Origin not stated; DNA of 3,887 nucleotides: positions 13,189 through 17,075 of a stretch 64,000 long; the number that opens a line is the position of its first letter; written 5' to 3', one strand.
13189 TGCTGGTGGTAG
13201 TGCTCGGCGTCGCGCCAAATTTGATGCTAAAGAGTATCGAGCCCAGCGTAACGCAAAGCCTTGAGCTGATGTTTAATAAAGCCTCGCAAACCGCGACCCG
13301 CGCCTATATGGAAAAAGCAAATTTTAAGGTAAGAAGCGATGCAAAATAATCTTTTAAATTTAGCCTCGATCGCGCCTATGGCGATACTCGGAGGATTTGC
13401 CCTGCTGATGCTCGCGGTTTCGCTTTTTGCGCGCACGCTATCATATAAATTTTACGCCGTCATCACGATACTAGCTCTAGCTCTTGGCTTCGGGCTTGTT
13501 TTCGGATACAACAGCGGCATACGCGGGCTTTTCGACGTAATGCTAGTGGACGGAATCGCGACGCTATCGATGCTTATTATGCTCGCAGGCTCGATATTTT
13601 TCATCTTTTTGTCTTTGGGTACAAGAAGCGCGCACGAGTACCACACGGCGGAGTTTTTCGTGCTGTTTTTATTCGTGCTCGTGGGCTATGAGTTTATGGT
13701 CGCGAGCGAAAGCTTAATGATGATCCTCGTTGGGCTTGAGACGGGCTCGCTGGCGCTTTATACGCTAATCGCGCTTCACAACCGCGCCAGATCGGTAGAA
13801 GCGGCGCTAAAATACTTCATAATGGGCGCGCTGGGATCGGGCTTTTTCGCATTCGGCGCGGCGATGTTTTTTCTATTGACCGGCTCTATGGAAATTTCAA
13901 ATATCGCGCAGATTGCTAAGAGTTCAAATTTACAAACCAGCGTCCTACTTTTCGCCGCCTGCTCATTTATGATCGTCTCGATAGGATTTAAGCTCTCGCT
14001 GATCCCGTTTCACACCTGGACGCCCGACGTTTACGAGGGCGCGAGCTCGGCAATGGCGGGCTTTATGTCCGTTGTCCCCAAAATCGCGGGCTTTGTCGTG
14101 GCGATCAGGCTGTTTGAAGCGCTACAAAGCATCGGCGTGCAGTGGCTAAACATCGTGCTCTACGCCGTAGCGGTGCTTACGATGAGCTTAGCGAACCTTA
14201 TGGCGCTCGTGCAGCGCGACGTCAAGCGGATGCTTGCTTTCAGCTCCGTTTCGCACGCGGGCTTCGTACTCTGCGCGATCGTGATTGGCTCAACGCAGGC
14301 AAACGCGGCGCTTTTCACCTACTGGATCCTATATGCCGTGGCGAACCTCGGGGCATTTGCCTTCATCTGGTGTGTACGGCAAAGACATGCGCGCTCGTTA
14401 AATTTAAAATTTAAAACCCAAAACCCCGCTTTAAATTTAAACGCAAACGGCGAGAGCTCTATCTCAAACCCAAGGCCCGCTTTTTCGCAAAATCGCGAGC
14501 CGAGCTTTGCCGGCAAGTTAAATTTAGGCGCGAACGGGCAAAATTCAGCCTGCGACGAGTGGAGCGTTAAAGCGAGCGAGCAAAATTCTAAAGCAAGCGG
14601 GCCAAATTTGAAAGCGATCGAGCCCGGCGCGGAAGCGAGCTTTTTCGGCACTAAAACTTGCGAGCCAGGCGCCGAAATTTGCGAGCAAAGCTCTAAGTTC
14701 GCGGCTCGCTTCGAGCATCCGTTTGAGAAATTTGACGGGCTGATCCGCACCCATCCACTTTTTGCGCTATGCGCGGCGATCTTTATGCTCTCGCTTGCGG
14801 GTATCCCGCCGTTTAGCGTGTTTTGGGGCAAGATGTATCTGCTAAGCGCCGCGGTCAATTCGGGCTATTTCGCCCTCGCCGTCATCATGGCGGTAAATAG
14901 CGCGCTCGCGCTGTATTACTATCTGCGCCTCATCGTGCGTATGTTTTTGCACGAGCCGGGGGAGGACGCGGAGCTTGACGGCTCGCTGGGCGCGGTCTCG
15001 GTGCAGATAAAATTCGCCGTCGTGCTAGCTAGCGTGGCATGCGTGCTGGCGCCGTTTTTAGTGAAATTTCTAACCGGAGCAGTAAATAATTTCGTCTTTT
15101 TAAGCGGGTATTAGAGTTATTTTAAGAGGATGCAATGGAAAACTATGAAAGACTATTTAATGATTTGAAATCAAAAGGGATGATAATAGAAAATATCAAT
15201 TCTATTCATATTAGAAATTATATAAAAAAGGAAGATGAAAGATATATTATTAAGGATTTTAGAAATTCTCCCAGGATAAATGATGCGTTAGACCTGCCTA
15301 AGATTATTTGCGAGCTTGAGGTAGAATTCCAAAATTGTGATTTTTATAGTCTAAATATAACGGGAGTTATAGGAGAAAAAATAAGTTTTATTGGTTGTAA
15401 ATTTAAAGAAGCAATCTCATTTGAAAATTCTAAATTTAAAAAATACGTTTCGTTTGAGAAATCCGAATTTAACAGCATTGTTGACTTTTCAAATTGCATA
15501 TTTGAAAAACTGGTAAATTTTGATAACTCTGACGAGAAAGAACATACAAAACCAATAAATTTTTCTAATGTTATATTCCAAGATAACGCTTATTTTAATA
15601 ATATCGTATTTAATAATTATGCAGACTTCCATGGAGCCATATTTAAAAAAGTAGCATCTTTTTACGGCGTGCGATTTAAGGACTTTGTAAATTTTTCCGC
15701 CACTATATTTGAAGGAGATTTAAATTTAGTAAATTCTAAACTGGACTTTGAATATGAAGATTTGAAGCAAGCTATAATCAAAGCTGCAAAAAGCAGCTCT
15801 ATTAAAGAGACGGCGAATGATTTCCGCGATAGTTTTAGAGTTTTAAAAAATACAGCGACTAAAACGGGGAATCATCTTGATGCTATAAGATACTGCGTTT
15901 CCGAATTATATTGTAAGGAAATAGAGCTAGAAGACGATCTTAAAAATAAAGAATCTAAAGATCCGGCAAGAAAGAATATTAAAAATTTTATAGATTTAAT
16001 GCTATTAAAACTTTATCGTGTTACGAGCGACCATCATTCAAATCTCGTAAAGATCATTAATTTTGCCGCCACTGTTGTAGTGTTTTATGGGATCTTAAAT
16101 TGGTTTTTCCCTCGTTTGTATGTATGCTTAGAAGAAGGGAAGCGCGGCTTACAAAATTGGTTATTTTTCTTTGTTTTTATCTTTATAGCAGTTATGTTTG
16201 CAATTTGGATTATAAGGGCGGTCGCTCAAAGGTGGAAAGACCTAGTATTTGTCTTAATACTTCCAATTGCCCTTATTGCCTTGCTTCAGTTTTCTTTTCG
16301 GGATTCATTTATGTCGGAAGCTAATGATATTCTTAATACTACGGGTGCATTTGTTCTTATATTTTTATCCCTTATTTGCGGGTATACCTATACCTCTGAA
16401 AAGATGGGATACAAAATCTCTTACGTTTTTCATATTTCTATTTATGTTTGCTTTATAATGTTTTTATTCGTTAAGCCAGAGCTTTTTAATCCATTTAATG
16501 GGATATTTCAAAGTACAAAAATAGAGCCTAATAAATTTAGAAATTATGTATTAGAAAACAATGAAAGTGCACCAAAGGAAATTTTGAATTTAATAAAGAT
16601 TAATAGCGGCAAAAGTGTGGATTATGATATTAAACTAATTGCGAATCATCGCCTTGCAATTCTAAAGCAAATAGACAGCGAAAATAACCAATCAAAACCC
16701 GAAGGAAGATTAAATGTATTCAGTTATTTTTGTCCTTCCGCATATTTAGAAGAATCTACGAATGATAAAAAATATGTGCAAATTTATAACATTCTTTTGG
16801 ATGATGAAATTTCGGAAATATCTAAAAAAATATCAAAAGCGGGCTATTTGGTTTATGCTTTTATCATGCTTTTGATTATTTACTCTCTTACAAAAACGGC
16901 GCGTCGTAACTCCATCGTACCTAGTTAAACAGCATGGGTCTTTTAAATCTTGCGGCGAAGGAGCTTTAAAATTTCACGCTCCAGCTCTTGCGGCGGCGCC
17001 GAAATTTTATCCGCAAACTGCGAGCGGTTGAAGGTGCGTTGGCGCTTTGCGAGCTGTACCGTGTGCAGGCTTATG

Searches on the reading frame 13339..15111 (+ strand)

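Call 35: search_protein_families(library=ncbifam, proteins=[window:13339-15111:+], max_evalue=0.00001)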
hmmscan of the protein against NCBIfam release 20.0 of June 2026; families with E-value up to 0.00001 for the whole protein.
window:13339-15111:+ (591 aa): 68 families (the best 25 are shown)
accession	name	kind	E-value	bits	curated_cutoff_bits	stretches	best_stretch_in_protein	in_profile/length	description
NF004444.0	PRK05777.2-2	equivalog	4.1e-193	643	496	2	4-352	10-358/496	NADH-quinone oxidoreductase subunit NuoN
TIGR01770.1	NDH_I_N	subfamily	2.8e-115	386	332.6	2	10-351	3-353/472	NADH-quinone oxidoreductase subunit NuoN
NF004448.0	PRK05777.2-6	equivalog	2e-113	380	869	2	6-350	13-357/492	NADH-quinone oxidoreductase subunit NuoN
NF004440.0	PRK05777.1-3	equivalog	1.1e-86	291.7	519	2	5-352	5-351/477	NADH-quinone oxidoreductase subunit NuoN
NF004442.0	PRK05777.1-5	equivalog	2e-84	284.3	523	2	3-349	3-352/483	NADH-quinone oxidoreductase subunit NuoN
NF004441.0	PRK05777.1-4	equivalog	7.3e-80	269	477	2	99-350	140-392/524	NADH-quinone oxidoreductase subunit NuoN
NF002701.0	PRK02504.1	equivalog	1.1e-68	232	569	2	4-343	8-348/513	NAD(P)H-quinone oxidoreductase subunit N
NF004439.0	PRK05777.1-1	equivalog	3.1e-65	221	531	2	7-343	7-344/485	NADH-quinone oxidoreductase subunit NuoN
NF004446.0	PRK05777.2-4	equivalog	9.5e-65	219.6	590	2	11-349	14-368/502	NADH-quinone oxidoreductase subunit NuoN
NF004445.0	PRK05777.2-3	equivalog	1.1e-62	212.6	408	2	34-348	31-353/475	NADH-quinone oxidoreductase subunit NuoN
NF004443.0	PRK05777.2-1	equivalog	3.2e-52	178.3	626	2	11-346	14-362/506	NADH-quinone oxidoreductase subunit NuoN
NF006241.0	PRK08377.1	equivalog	2.5e-44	152.1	645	2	68-334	74-336/494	NADH dehydrogenase subunit N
NF004447.0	PRK05777.2-5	equivalog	4.2e-40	138.2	547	2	29-345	19-337/458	NADH-quinone oxidoreductase subunit NuoN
NF009305.0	PRK12662.1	equivalog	5e-34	117.9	700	2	73-346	81-354/492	putative monovalent cation/H+ antiporter subunit D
NF004920.0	PRK06277.1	equivalog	2.2e-33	115.8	578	2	21-326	36-322/478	energy conserving hydrogenase EhbF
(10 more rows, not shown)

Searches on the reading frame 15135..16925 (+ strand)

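Call 35: search_protein_families(library=ncbifam, proteins=[window:15135-16925:+], max_evalue=0.00001)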
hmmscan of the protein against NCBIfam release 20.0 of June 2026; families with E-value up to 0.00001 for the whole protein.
window:15135-16925:+ (597 aa): 0 families

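Call 51: search_protein_families(library=pfam, proteins=[window:15135-16925:+], max_evalue=0.001)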
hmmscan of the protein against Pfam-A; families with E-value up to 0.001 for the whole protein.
window:15135-16925:+ (597 aa): 1 family
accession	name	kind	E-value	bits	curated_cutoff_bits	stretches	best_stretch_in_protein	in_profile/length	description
PF13576.12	Pentapeptide_3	-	2.1e-18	66.7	27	2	85-132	1-47/48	Pentapeptide repeats (9 copies)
